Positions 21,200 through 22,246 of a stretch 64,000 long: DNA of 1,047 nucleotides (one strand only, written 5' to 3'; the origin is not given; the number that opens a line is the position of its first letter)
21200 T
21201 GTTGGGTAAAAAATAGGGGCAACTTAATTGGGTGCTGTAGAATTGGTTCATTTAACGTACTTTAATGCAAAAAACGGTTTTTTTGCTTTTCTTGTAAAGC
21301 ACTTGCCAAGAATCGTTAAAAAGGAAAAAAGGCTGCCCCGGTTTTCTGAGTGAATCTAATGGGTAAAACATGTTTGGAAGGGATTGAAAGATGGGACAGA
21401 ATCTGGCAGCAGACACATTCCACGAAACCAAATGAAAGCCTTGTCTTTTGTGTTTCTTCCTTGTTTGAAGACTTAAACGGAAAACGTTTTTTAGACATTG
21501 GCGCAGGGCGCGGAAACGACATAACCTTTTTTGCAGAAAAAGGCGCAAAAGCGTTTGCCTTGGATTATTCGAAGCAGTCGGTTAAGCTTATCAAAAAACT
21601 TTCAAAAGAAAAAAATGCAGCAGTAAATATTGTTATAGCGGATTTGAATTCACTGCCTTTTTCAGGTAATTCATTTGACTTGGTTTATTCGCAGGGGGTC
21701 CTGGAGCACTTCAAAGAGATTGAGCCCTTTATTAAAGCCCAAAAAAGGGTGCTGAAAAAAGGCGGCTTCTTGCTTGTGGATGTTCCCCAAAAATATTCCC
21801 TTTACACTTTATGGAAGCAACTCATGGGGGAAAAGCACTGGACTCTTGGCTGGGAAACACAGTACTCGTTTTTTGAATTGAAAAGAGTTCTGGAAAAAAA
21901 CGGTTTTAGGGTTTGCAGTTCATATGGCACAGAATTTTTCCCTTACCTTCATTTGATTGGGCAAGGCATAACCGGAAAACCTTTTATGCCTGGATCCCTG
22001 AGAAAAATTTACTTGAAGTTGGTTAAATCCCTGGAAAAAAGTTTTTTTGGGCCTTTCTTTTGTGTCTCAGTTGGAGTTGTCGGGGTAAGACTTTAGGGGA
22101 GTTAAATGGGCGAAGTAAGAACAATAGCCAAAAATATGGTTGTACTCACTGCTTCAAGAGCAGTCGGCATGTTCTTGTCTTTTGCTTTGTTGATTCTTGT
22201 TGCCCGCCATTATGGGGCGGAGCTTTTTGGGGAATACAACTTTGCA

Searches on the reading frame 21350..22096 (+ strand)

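Call 66: search_protein_families(library=pfam, proteins=[window:21350-22096:+], max_evalue=0.05)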
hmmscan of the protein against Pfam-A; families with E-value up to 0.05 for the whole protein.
window:21350-22096:+ (248 aa): 14 families
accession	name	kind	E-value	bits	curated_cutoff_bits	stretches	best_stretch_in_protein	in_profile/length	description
PF08241.18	Methyltransf_11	-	5.5e-23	81.9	21.2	1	48-142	1-94/95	Methyltransferase domain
PF13649.12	Methyltransf_25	-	1.5e-18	67.7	27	1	48-139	2-97/97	Methyltransferase domain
PF13847.12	Methyltransf_31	-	6.1e-17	62.1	27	1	43-172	3-138/145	Methyltransferase domain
PF13489.12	Methyltransf_23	-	2e-15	57.3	27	1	41-189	20-162/164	Methyltransferase domain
PF08242.18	Methyltransf_12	-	4.5e-14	53.4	30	1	48-141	1-98/98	Methyltransferase domain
PF02353.26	CMAS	-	1.9e-08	34.4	27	1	43-146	62-167/273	Mycolic acid cyclopropane synthetase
PF01209.24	Ubie_methyltran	-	2.1e-07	31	20.1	1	38-143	42-151/233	ubiE/COQ5 methyltransferase family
PF08003.17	Methyltransf_9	-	2.1e-06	27.4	23.8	1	39-143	111-217/315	Protein of unknown function (DUF1698)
PF03848.20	TehB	-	2.4e-06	27.6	20.4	1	44-143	31-132/193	Tellurite resistance protein TehB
PF05175.20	MTS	-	0.00074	19.6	23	1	39-159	28-154/170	Methyltransferase small domain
PF01728.25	FtsJ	-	0.013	15.9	24.1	0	40-149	20-143/181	FtsJ-like methyltransferase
PF01555.25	N6_N4_Mtase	-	0.024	15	26.7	0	117-158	25-68/221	DNA methylase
PF05219.18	DREV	-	0.027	14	26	1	40-137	91-180/265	DREV methyltransferase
PF05148.21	Methyltransf_8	-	0.029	14.7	27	1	93-145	107-159/219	Hypothetical methyltransferase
